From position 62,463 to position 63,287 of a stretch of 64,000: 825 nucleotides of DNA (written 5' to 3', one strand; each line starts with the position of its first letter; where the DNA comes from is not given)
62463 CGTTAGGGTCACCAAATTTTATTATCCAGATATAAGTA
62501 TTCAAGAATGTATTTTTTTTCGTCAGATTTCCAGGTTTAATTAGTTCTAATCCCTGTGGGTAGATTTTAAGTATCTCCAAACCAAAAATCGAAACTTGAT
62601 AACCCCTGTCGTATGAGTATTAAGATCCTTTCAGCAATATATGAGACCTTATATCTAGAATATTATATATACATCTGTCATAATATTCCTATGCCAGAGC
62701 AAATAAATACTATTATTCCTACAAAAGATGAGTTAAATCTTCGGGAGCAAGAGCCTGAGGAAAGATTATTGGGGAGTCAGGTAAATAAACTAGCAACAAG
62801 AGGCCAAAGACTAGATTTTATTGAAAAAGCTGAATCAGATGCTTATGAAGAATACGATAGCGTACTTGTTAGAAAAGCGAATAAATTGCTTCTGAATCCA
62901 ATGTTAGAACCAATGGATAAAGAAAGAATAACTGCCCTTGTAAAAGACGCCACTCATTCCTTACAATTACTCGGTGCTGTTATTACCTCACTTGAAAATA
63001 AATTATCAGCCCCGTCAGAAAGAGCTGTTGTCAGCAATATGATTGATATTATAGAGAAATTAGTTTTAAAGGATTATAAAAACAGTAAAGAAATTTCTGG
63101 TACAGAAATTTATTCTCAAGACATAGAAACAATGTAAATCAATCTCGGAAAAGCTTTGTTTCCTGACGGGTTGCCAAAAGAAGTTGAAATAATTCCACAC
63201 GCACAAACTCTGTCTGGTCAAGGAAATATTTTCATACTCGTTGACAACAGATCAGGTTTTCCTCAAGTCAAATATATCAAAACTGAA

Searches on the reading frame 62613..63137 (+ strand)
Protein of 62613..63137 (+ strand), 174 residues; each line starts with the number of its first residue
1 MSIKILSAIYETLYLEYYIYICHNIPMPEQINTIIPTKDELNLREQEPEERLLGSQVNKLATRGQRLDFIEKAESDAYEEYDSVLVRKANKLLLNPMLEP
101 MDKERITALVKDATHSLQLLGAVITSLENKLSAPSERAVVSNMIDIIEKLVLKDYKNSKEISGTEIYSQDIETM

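Call 4: search_protein_families(library=pfam, proteins=[window:62613-63137:+], max_evalue=0.01)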
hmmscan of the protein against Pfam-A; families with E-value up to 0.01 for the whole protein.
window:62613-63137:+ (174 aa): 1 family
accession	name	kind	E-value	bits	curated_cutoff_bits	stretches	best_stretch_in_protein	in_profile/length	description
PF16848.10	SoDot-IcmSS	-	0.00029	21.4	25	1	98-173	23-100/178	Substrate of the Dot/Icm secretion system, putative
